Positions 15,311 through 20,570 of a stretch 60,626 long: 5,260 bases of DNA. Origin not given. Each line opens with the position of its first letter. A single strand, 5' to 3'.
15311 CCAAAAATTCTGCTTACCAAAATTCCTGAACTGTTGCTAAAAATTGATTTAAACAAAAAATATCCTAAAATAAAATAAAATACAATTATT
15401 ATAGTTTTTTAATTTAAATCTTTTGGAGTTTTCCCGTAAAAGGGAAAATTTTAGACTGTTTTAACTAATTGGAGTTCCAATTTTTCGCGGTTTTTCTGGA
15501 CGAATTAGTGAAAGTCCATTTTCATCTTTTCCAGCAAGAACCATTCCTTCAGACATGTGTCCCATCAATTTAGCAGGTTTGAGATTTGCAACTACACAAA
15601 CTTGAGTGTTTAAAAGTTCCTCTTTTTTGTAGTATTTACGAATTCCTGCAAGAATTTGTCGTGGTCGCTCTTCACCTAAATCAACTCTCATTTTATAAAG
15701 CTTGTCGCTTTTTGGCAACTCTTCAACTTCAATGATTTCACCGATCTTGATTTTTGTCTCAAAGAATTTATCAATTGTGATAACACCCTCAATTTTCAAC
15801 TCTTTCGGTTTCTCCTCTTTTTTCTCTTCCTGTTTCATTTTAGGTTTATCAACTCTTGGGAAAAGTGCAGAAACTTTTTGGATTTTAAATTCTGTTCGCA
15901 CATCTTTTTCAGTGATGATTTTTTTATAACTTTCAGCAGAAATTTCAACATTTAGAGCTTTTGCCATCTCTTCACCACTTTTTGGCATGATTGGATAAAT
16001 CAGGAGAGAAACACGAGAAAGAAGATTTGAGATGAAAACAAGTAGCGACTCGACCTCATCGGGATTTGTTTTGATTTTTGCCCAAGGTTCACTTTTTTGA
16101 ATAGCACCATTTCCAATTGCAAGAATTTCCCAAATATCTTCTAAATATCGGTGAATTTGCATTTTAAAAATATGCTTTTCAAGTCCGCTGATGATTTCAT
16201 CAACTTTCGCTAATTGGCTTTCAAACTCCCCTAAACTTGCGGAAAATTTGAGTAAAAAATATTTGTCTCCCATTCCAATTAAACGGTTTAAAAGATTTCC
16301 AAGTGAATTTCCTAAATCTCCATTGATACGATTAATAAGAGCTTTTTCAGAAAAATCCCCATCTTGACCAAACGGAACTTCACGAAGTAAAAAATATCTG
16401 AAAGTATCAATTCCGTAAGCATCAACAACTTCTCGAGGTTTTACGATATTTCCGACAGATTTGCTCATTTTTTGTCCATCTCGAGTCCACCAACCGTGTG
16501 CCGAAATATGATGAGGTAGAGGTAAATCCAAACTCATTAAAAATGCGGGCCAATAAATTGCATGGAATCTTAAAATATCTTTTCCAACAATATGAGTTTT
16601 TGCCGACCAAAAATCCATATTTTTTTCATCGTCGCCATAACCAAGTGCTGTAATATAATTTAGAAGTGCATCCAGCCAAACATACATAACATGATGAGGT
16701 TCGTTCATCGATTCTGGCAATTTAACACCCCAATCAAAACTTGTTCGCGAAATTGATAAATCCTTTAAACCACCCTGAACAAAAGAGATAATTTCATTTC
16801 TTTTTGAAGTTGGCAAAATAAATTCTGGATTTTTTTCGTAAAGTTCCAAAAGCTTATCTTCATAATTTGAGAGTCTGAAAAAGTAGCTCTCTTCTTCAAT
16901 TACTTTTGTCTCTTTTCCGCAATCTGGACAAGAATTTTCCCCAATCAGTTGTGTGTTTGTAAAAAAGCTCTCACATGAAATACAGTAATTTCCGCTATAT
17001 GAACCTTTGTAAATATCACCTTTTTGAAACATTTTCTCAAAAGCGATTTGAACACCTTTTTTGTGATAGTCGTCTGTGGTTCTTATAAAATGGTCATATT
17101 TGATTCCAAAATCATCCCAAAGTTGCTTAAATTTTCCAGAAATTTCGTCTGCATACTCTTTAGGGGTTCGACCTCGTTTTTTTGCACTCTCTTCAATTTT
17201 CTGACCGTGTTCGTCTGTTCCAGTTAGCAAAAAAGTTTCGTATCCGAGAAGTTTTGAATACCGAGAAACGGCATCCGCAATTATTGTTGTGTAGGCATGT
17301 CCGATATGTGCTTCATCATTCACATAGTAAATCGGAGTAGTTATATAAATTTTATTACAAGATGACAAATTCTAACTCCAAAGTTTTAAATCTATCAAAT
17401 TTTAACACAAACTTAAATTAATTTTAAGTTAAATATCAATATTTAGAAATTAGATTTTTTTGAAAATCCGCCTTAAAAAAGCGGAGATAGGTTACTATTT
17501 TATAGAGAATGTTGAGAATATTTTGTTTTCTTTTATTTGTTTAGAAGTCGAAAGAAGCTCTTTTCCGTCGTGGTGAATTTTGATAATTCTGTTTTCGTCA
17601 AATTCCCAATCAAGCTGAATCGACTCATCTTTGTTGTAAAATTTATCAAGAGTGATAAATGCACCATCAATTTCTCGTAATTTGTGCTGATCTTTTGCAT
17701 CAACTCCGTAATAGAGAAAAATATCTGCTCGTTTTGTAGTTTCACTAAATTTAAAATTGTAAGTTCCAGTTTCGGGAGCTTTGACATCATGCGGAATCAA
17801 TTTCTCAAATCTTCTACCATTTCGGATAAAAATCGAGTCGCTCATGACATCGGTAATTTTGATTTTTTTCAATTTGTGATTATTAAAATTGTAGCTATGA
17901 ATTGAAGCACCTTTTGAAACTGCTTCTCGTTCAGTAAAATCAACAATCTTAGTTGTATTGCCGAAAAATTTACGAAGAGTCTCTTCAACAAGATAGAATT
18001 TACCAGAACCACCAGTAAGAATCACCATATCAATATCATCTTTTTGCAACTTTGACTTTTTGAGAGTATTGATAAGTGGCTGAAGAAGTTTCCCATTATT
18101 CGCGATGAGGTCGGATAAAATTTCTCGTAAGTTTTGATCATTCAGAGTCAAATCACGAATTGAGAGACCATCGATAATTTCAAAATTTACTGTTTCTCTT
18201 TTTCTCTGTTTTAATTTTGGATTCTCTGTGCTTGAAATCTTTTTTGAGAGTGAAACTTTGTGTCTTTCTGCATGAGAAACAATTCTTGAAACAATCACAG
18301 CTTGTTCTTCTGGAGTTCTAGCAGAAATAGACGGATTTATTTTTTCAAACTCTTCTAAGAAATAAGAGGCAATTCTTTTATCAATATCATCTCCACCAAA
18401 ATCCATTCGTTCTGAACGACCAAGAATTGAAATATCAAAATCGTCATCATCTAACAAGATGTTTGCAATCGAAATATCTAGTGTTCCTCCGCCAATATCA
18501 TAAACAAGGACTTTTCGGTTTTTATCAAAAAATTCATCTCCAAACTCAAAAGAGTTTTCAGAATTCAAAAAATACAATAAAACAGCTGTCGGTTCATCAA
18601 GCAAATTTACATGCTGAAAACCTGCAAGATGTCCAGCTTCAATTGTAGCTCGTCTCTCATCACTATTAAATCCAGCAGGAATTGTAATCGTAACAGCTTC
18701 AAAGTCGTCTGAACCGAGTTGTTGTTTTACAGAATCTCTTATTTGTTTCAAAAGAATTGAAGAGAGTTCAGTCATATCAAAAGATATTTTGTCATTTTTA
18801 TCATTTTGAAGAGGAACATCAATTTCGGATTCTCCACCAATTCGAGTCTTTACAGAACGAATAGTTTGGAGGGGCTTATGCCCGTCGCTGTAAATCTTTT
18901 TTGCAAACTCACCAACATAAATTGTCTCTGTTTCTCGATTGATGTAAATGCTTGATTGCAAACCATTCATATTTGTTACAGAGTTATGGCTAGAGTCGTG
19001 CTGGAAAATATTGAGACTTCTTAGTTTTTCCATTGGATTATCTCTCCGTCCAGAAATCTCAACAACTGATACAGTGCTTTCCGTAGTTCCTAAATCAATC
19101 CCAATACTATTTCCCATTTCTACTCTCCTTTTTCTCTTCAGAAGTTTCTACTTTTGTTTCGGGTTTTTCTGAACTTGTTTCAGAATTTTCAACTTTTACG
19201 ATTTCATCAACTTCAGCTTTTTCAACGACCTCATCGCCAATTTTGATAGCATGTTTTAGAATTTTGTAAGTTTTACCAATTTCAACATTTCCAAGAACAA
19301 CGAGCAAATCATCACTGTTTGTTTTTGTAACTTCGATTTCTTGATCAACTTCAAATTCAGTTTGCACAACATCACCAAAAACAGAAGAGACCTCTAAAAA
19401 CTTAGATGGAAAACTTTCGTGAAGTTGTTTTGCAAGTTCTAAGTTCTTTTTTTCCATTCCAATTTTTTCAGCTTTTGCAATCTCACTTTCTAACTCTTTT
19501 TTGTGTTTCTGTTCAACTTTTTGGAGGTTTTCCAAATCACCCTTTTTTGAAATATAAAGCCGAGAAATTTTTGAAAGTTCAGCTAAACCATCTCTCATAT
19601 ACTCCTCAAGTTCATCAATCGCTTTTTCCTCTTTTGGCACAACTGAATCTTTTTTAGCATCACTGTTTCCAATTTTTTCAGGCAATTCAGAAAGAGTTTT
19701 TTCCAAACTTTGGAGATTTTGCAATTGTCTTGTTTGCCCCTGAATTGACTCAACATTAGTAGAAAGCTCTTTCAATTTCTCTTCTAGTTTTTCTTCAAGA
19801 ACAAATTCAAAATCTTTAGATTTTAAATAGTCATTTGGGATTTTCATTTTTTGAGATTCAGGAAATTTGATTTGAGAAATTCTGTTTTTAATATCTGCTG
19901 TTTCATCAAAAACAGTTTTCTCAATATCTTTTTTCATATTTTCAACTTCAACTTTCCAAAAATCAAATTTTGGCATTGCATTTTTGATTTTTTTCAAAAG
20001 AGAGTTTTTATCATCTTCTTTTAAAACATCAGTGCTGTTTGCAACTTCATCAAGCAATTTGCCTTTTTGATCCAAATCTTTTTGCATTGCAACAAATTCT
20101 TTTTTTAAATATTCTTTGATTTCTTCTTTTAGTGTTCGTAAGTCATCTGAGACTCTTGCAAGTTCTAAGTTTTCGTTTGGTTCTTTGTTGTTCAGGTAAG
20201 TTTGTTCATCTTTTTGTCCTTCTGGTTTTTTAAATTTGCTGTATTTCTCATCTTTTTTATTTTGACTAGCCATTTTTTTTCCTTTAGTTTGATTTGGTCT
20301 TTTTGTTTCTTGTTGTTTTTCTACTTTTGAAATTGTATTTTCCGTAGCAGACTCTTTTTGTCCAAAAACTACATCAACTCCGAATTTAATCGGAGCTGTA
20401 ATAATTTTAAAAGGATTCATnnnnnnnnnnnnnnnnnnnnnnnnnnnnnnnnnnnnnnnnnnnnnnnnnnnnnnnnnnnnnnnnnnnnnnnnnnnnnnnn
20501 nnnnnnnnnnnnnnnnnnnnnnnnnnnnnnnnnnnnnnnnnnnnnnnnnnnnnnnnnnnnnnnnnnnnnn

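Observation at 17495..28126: Seven-gene cluster with four paralogous Hsp70 ATPases plus PIN, vWA, GrpE-like and coiled-coil modules: candidate undescribed chaperone-based conflict system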

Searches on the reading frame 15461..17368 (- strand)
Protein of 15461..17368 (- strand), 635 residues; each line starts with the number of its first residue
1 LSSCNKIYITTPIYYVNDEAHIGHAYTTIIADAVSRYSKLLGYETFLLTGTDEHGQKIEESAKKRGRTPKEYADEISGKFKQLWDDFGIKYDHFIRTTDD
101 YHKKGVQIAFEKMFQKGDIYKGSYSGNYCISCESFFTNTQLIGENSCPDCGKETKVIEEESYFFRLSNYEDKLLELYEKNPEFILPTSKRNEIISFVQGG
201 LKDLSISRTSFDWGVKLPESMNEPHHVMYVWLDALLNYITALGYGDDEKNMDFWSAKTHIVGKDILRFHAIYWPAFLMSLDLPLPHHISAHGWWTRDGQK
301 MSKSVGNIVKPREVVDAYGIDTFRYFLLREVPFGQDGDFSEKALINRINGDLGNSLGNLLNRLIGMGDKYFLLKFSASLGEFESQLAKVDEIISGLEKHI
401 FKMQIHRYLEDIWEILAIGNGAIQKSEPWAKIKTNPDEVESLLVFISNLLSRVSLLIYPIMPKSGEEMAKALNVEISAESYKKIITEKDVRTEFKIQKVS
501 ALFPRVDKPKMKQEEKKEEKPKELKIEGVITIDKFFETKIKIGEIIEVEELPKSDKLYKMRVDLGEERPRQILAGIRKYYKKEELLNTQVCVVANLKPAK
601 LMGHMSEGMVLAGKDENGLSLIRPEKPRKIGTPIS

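Call 3: search_protein_families(library=pfam, proteins=[window:15461-17368:-], max_evalue=0.01)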
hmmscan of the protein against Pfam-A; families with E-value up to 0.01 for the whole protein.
window:15461-17368:- (635 aa): 6 families
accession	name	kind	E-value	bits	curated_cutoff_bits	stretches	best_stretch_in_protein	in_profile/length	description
PF09334.17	tRNA-synt_1g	-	3.6e-110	368.9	20.1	2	150-363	172-390/391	tRNA synthetases class I (M)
PF00133.28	tRNA-synt_1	-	3.7e-33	115.3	22.7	2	8-218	26-244/414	tRNA synthetases class I (I, L, M and V)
PF01588.26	tRNA_bind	-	3.2e-30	104.5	27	1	540-632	1-95/96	Putative tRNA binding domain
PF01406.26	tRNA-synt_1e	-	1.1e-14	55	27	2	15-131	18-132/301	tRNA synthetases class I (C) catalytic domain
PF19303.5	Anticodon_3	-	3.5e-10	40.4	23.5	1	379-477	7-106/152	Anticodon binding domain of methionyl tRNA ligase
PF01921.24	tRNA-synt_1f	-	0.00027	20.4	27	0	295-332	277-314/360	tRNA synthetases class I (K)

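Call 22: list_cluster_members(proteins=[window:15461-17368:-, window:28457-29284:-, window:24734-26716:-, window:17495-19117:-, window:19107-20420:-, window:30186-31442:+, window:45123-46673:-])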
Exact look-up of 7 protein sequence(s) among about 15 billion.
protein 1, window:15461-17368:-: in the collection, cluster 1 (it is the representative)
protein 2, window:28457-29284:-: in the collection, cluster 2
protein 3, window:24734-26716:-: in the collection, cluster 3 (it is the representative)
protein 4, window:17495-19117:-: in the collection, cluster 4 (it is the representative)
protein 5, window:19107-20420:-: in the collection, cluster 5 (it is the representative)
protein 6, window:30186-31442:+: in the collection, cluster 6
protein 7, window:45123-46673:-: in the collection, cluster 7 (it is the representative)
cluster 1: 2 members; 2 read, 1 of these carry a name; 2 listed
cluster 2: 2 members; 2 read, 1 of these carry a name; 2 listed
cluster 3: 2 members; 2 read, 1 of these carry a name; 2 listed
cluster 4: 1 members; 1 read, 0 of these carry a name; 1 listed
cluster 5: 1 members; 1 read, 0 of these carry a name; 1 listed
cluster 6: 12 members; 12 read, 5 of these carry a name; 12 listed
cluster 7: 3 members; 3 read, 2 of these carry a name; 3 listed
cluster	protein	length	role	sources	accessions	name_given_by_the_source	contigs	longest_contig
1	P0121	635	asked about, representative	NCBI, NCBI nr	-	-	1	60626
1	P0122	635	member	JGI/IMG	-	methionyl-tRNA synthetase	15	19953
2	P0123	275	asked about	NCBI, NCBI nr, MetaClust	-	-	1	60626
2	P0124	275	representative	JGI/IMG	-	flagellar assembly protein FliH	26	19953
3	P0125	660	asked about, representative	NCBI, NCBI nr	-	-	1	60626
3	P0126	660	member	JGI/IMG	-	molecular chaperone DnaK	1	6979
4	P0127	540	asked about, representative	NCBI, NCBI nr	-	-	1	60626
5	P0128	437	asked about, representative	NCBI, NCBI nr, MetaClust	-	-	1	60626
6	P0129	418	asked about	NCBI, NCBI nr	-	-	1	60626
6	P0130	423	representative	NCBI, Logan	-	-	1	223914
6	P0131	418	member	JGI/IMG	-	ubiquinol-cytochrome c reductase cytochrome b subunit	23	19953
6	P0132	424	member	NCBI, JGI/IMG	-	ubiquinol-cytochrome c reductase cytochrome b subunit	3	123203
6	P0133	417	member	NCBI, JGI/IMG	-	ubiquinol-cytochrome c reductase cytochrome b subunit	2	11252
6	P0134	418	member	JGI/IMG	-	ubiquinol-cytochrome c reductase cytochrome b subunit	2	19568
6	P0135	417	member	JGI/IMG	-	ubiquinol-cytochrome c reductase cytochrome b subunit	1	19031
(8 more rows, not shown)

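Call 24: find_encoding_contigs(protein=P0124, flank=10000, max_places=8)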
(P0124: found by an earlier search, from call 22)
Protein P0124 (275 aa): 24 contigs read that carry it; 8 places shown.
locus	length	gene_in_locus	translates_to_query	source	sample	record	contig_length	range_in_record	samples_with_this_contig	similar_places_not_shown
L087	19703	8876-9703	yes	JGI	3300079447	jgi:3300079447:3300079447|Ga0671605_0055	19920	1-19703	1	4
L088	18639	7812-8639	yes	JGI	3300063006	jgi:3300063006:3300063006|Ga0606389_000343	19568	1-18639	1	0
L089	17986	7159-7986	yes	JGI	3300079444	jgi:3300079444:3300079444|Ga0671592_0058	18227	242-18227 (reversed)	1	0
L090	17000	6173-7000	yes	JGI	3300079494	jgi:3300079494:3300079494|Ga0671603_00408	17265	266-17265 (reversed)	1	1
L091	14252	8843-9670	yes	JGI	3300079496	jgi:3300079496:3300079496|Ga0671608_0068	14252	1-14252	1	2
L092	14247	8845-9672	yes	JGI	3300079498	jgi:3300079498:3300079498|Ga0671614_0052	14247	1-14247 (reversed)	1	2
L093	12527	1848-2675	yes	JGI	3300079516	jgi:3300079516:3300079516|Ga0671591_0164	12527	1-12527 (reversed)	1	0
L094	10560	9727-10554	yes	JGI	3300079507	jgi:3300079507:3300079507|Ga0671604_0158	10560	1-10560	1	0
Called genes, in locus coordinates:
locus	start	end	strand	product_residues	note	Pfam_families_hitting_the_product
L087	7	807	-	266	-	-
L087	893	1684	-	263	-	-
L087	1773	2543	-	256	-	-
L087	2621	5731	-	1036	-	PF02384:N6_Mtase, PF20473:MmeI_Mtase (weak), PF07669:Eco57I, PF22837:M_Eco57I_C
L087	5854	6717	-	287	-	PF02167:Cytochrom_C1 (faint), PF00034:Cytochrom_C, PF13442:Cytochrome_CBB3 (weak), PF00034:Cytochrom_C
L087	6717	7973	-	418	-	PF00033:Cytochrome_B, PF13631:Cytochrom_B_N_2, PF00032:Cytochrom_B_C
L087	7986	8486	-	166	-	PF00355:Rieske (weak)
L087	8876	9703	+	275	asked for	PF02108:FliH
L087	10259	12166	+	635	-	PF00133:tRNA-synt_1, PF01406:tRNA-synt_1e (weak), PF09334:tRNA-synt_1g, PF00133:tRNA-synt_1, PF19303:Anticodon_3, PF01588:tRNA_bind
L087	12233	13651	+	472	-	PF03023:MurJ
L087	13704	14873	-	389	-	PF00155:Aminotran_1_2, PF01053:Cys_Met_Meta_PP (weak), PF01041:DegT_DnrJ_EryC1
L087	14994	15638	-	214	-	-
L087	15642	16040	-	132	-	PF02472:ExbD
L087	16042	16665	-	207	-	PF01618:MotA_ExbB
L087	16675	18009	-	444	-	PF01618:MotA_ExbB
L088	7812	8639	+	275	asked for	PF02108:FliH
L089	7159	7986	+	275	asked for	PF02108:FliH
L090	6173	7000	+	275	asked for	PF02108:FliH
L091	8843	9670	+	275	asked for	PF02108:FliH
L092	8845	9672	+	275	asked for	PF02108:FliH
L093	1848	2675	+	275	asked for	PF02108:FliH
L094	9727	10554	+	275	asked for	PF02108:FliH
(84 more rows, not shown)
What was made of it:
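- The distribution is patchy and strain-specific (call 24).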

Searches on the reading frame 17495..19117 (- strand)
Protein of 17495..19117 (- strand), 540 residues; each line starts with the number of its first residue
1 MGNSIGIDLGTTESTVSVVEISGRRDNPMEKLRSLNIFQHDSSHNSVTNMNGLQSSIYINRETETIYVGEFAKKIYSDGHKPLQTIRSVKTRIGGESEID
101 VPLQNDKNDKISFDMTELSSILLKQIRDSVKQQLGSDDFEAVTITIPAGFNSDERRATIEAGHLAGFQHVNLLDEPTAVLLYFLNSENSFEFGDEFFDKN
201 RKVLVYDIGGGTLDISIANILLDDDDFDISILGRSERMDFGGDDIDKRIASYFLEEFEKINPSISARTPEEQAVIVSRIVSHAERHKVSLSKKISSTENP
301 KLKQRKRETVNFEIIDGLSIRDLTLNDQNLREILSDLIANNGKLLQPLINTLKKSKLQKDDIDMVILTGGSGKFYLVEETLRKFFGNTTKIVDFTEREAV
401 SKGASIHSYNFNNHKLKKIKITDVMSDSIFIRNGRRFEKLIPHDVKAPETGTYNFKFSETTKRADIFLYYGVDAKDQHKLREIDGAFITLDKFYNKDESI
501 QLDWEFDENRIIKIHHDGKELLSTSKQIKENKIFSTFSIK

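Call 3: search_protein_families(library=pfam, proteins=[window:17495-19117:-], max_evalue=0.01)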
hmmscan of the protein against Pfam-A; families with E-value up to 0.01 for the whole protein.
window:17495-19117:- (540 aa): 4 families
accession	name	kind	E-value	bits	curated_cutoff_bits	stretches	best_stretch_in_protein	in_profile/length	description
PF00012.26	HSP70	-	6e-50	170.5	20.6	1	87-471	83-438/599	Hsp70 protein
PF06723.19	MreB_Mbl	-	1.4e-11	44.3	27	1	119-411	74-322/327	MreB/Mbl protein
PF06277.17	EutA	-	0.0025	17.2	27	0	291-381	184-274/475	Ethanolamine utilisation protein EutA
PF14450.12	FtsA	-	0.007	17.2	31.8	0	207-348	4-88/127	Cell division protein FtsA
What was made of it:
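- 17495..19117 (-): G7: lidless Hsp70 (540 aa), the most divergent paralog. HSP70 E=6e-50 (call 3).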

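Call 4: search_protein_families(library=padloc, proteins=[window:17495-19117:-], max_evalue=0.01)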
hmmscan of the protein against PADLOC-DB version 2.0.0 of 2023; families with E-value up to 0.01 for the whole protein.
window:17495-19117:- (540 aa): 1 family
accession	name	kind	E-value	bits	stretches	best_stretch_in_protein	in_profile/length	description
PDLC04731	PDC-M61B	-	0.00031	17.6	0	5-133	125-250/588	-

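Call 5: search_protein_families(library=ncbifam, proteins=[window:17495-19117:-], max_evalue=0.01)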
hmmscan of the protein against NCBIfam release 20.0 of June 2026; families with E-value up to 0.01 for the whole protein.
window:17495-19117:- (540 aa): 14 families
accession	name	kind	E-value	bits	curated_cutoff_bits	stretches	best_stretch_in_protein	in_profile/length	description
NF001413.0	PRK00290.1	equivalog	5.5e-47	160.5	648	1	1-455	1-418/625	molecular chaperone DnaK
TIGR02350.1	prok_dnaK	equivalog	1.4e-44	152.4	822.55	1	5-449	3-411/596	molecular chaperone DnaK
TIGR01991.1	HscA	equivalog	6.4e-40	137.2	708.55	1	5-455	2-408/600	Fe-S protein assembly chaperone HscA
NF003520.0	PRK05183.1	subfamily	3.4e-39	134.8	620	1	4-451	21-424/621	Fe-S protein assembly chaperone HscA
NF009947.0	PRK13411.1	equivalog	7.8e-39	133.2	1002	1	1-455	1-421/662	molecular chaperone DnaK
NF009946.0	PRK13410.1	equivalog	1.6e-36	125.8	1019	1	1-449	1-415/669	molecular chaperone DnaK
NF002399.0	PRK01433.1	equivalog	9.9e-23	80.6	743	1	108-448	113-394/595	Fe-S protein assembly chaperone HscA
NF010539.0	PRK13927.1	subfamily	4e-11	42.4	293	1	117-413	78-331/339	rod shape-determining protein MreB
NF008673.0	PRK11678.1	equivalog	2.5e-10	39.8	331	1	45-251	65-261/450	molecular chaperone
TIGR00904.1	mreB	subfamily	2.2e-08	33.6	365.75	1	141-374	100-293/334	MreB/Mrl family cell shape determining protein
TIGR02529.1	EutJ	subfamily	7.6e-08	32.1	152.1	1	109-217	33-124/239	ethanolamine utilization protein EutJ family protein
NF011660.0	PRK15080.1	equivalog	1.4e-07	31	182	1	114-217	71-157/277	ethanolamine utilization protein EutJ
NF010540.1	PRK13929.1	exception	1.6e-05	24.2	515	1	113-258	74-198/334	rod-share determining protein MreBH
NF010498.0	PRK13917.1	equivalog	6e-05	22.4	417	1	169-391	155-319/344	plasmid segregation protein ParM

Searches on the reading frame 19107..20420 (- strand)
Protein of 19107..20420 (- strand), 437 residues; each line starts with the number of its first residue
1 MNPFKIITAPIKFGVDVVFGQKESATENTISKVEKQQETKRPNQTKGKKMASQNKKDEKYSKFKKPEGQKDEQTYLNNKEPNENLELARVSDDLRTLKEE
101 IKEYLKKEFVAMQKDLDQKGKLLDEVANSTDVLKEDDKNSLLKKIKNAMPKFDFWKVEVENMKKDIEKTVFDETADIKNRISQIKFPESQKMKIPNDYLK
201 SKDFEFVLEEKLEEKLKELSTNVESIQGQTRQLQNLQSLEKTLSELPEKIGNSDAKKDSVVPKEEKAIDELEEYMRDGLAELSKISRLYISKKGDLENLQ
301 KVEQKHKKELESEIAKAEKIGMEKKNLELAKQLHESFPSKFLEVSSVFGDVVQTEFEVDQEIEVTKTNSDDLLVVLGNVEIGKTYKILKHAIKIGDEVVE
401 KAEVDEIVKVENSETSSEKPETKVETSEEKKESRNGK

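Call 3: search_protein_families(library=pfam, proteins=[window:19107-20420:-], max_evalue=0.01)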
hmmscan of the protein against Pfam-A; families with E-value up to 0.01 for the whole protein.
window:19107-20420:- (437 aa): 0 families

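Call 4: search_protein_families(library=padloc, proteins=[window:19107-20420:-], max_evalue=0.01)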
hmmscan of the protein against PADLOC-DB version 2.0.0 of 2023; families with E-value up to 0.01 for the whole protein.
window:19107-20420:- (437 aa): 0 families

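Call 5: search_protein_families(library=ncbifam, proteins=[window:19107-20420:-], max_evalue=0.01)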
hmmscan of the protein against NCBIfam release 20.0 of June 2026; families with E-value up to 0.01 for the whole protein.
window:19107-20420:- (437 aa): 0 families

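Call 35: search_solved_structures(query=A3, max_evalue=10)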
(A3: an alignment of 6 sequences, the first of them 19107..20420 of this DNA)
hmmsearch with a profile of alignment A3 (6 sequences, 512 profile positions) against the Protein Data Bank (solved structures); distinct sequences matched with E-value up to 10: 26.
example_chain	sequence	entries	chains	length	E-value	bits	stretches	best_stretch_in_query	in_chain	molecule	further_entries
11mx_A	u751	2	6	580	0.12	14.5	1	32-79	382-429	Hemagglutinin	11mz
9n5y_A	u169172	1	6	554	0.12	14.4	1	32-79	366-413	Hemagglutinin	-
7kna_A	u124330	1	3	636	0.13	14.3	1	32-81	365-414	Hemagglutinin,I53_dn5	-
9gsp_A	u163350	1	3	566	0.22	13.6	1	32-81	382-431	Hemagglutinin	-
9okb_C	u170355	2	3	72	0.3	13.2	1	319-377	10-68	CS-3 | DASH complex subunit DAD4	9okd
9n5z_F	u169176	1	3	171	0.3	13.1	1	32-80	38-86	Hemagglutinin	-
7t3d_B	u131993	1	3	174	0.33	13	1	32-79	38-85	Hemagglutinin HA2 chain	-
6xp5_I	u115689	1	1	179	0.47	12.5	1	318-384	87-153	Mediator of RNA polymerase II transcription subunit 9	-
7x6o_B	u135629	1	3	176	0.55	12.3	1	32-80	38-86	Hemagglutinin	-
3m6s_B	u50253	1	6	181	0.6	12.1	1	32-80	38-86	Hemagglutinin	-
4lxv_B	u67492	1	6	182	0.69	11.9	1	32-80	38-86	Hemagglutinin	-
4jtv_B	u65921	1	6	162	0.7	11.9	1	32-79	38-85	Hemagglutinin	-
4ju0_B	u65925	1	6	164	0.71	11.9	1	32-80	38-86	Hemagglutinin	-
4jtx_B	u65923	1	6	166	0.74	11.8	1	32-80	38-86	Hemagglutinin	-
3al4_B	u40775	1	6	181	0.78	11.8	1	32-80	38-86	Hemagglutinin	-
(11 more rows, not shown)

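Call 52: find_homologous_proteins(query=A3, max_evalue=0.001)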
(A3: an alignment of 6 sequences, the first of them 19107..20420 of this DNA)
Query A3 (6 sequences) (437 aa, profile of the alignment): 10 proteins with E <= 0.001 among 8000 candidates.
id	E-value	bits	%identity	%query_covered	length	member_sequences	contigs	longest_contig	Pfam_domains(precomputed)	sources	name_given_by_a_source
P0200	1.1e-150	521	23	96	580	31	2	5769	-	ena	-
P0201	6.3e-138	479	23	50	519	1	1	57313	-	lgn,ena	-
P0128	2.2e-123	431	100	100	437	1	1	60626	-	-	-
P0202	2.8e-111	391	24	50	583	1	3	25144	-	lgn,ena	-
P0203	1.6e-109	385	22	50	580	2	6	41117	-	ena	-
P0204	1.7e-108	382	22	50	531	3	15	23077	-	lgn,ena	-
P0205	4.8e-107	377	24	50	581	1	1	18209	-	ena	-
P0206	3.0e-104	368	22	50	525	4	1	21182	-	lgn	-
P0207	1.3e-75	273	21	47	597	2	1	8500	-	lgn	-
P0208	1.1e-57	214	32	66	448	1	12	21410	-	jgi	jgi:DNA repair exonuclease SbcCD ATPase subunit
